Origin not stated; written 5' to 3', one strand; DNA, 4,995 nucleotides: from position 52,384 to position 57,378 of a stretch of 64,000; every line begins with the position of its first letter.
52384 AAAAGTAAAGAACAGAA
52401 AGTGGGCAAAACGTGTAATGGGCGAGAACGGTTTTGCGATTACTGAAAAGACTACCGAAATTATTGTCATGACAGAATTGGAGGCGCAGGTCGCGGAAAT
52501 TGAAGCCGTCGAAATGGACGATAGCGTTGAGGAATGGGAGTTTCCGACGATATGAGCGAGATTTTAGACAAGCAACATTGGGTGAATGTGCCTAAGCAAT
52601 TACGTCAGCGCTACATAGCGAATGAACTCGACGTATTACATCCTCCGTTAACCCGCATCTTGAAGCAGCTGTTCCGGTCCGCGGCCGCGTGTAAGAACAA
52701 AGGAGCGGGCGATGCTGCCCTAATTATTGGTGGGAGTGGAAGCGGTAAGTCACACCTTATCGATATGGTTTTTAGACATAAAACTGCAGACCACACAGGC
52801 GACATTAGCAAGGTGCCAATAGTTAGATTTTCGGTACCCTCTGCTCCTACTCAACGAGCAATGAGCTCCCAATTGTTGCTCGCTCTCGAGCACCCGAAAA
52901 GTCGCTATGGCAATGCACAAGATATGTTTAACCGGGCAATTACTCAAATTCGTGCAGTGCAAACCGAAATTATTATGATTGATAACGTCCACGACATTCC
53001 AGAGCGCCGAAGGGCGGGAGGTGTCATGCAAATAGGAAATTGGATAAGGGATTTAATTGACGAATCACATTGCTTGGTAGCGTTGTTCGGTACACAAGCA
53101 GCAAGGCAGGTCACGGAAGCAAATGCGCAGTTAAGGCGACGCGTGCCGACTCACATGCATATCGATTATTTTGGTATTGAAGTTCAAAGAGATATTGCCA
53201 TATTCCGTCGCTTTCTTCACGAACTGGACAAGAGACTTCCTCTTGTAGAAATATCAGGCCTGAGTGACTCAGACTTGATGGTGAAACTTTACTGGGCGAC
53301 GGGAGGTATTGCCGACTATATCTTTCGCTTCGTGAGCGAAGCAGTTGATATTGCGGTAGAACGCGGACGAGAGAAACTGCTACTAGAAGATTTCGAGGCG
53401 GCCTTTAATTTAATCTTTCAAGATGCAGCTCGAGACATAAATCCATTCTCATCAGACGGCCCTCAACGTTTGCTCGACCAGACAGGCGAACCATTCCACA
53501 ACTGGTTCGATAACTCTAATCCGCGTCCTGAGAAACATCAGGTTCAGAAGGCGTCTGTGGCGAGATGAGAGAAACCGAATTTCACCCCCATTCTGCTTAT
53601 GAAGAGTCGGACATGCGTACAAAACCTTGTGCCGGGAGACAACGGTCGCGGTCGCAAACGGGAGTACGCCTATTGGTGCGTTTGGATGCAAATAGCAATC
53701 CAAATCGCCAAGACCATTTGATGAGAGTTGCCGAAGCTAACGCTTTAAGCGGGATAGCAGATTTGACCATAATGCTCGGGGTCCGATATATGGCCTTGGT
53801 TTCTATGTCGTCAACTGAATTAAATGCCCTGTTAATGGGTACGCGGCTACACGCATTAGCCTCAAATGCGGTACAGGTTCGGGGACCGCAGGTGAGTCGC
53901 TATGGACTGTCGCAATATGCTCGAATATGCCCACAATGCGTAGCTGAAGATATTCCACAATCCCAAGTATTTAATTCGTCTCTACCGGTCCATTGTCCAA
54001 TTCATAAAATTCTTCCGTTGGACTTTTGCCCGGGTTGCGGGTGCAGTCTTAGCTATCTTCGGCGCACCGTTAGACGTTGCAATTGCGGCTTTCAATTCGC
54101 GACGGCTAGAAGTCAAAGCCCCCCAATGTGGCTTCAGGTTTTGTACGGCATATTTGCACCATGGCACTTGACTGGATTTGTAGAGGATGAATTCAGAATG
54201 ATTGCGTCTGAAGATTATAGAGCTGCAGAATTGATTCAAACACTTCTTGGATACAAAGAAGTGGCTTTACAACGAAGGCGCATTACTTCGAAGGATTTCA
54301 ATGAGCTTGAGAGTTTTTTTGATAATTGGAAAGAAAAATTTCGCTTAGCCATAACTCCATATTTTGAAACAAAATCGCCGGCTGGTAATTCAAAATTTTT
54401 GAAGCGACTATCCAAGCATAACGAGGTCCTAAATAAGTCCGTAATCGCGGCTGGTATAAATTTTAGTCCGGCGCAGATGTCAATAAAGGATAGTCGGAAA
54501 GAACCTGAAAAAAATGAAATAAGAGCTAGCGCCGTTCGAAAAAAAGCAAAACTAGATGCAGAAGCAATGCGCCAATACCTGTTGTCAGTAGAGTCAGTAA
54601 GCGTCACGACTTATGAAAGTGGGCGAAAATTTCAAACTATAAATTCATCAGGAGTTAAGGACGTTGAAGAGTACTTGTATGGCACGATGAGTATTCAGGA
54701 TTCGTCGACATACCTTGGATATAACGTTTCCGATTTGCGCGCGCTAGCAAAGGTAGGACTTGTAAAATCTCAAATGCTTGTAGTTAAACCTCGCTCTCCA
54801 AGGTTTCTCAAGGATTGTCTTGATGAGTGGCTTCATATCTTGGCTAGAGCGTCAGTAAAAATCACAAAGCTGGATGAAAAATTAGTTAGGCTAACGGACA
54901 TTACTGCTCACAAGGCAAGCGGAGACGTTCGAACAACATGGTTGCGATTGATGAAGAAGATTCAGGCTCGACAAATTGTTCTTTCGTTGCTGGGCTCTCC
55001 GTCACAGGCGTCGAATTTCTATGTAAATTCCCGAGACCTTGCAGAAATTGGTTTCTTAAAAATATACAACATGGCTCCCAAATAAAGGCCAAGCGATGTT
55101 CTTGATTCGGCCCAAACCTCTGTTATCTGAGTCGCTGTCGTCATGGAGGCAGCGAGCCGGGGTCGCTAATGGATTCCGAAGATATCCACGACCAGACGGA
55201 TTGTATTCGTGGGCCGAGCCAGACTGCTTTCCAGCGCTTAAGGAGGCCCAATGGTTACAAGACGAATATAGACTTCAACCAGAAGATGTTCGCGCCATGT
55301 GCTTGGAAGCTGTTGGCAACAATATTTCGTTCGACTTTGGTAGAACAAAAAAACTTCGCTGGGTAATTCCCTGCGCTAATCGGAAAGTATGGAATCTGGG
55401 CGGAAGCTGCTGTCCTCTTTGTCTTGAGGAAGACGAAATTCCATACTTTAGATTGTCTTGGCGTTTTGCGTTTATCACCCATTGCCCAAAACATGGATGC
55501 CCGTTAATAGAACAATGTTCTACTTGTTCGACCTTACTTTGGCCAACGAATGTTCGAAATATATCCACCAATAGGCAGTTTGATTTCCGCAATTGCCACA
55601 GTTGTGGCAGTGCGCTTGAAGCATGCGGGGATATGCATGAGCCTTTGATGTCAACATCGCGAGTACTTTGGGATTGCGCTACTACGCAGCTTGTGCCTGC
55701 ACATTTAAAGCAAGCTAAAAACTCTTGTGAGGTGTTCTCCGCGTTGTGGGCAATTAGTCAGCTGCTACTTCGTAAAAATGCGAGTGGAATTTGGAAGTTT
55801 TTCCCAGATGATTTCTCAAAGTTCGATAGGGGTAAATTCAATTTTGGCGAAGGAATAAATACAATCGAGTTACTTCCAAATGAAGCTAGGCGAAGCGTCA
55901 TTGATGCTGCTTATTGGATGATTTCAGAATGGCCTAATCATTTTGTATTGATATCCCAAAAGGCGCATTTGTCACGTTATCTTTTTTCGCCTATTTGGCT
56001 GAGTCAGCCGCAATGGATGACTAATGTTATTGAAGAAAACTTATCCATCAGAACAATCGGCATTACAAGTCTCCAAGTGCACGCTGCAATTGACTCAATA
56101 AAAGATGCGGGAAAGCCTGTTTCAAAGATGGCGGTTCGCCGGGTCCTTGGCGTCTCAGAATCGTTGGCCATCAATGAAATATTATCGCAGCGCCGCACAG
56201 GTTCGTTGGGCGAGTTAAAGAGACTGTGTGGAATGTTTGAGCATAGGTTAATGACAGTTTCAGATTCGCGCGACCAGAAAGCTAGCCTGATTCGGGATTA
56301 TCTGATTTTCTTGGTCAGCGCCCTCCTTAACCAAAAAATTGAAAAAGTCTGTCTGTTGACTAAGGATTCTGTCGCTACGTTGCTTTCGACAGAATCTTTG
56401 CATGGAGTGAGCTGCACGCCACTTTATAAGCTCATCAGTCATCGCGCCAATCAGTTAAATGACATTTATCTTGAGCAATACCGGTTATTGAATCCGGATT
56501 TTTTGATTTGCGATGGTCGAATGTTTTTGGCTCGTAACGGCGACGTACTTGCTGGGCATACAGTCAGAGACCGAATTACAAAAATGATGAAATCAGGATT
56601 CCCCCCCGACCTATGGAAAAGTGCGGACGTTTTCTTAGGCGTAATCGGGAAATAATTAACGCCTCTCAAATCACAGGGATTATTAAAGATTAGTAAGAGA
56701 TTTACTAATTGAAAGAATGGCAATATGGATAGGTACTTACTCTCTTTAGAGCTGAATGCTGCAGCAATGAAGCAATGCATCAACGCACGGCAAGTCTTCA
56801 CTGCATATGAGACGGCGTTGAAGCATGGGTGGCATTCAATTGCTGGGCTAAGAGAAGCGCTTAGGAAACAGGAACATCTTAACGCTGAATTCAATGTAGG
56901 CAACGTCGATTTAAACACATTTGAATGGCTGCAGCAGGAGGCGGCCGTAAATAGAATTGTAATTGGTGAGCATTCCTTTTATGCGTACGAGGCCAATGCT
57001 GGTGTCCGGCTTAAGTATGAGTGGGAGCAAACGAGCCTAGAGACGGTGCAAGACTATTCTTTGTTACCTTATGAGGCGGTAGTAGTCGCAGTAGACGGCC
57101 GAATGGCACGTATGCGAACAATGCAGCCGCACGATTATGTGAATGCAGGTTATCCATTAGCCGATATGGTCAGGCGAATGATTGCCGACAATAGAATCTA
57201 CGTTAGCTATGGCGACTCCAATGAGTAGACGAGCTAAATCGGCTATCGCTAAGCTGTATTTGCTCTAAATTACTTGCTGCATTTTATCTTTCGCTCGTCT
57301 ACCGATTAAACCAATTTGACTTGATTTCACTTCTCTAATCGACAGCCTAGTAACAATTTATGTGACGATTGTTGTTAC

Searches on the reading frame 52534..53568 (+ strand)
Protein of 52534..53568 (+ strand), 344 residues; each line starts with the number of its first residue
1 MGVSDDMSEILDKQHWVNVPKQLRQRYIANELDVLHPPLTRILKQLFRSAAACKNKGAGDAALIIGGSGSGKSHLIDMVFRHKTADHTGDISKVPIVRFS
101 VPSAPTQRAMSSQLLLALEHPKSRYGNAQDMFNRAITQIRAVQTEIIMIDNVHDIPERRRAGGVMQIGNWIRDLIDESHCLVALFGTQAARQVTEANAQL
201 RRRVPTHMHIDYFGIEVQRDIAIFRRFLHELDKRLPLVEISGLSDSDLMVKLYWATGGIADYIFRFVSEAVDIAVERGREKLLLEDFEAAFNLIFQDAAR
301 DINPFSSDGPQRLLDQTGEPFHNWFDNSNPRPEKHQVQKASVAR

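Call 38: search_protein_families(library=pfam, proteins=[window:52534-53568:+], max_evalue=0.01)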
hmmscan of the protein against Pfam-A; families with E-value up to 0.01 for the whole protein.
window:52534-53568:+ (344 aa): 9 families
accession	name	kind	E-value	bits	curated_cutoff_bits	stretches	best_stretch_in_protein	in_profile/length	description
PF05621.17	TniB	-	7.4e-22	78.1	22.4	1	26-205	3-180/189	Bacterial TniB protein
PF13401.12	AAA_22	-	3.1e-13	50.6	27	1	62-192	8-128/130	AAA domain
PF00004.35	AAA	-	2.1e-05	25.4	21.2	1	63-210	2-129/131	ATPase family associated with various cellular activities (AAA)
PF13555.12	AAA_29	-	0.00078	19.6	27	1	58-77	22-40/61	P-loop containing region of AAA domain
PF13191.12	AAA_16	-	0.00086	20.3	32.6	1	49-120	14-84/167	AAA ATPase domain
PF13173.12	AAA_14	-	0.00092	19.7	27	1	61-205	4-116/129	AAA domain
PF13245.12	AAA_19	-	0.0011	19.6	25.1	1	54-111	6-55/134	AAA domain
PF09848.15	SLFN-g3_helicase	-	0.0014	18.4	24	1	62-188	4-124/354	Schlafen group 3, DNA/RNA helicase domain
PF00006.31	ATP-synt_ab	-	0.0092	16.1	29.5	0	57-86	12-41/213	ATP synthase alpha/beta family, nucleotide-binding domain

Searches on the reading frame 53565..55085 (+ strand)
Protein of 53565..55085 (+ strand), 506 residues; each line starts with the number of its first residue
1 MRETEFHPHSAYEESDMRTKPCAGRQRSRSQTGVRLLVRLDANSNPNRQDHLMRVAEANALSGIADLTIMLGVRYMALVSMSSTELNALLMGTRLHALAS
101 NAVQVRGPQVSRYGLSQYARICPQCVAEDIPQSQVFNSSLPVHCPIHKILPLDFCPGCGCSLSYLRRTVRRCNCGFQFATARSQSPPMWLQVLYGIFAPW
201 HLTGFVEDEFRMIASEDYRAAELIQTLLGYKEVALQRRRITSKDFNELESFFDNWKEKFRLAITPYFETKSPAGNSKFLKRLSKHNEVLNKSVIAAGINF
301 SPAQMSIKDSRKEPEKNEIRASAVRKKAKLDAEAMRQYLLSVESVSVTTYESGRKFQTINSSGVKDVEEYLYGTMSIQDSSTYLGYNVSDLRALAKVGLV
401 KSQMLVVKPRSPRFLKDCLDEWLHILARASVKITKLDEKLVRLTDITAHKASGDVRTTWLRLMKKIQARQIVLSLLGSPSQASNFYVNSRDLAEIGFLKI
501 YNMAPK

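Call 38: search_protein_families(library=pfam, proteins=[window:53565-55085:+], max_evalue=0.01)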
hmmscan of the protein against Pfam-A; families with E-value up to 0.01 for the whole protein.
window:53565-55085:+ (506 aa): 1 family
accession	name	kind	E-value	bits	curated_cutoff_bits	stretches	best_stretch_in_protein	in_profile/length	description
PF06527.16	TniQ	-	5.4e-05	24.3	27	1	87-149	77-140/142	TniQ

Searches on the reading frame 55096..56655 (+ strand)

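Call 38: search_protein_families(library=pfam, proteins=[window:55096-56655:+], max_evalue=0.01)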
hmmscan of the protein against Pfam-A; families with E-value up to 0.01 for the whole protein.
window:55096-56655:+ (519 aa): 1 family
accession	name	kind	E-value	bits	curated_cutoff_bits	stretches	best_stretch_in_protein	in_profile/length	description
PF06527.16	TniQ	-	1.1e-16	62.2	27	1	4-137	2-142/142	TniQ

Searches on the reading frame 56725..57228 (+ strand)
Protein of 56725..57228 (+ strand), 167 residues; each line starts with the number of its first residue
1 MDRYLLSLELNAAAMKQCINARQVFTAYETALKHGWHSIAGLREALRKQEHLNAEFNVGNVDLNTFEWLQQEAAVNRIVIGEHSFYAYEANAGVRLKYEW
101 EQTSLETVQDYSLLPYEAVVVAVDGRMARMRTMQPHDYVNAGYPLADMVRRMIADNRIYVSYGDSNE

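Call 38: search_protein_families(library=pfam, proteins=[window:56725-57228:+], max_evalue=0.01)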
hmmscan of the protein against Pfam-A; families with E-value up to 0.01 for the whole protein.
window:56725-57228:+ (167 aa): 1 family
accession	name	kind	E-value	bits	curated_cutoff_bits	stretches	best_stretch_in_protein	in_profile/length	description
PF12281.14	NTP_transf_8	-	4.5e-06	27.2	26.3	0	78-99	21-42/218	Nucleotidyltransferase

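Call 51: search_protein_families(library=padloc, proteins=[window:56725-57228:+], max_evalue=0.001)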
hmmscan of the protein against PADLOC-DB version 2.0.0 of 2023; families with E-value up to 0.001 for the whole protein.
window:56725-57228:+ (167 aa): 0 families
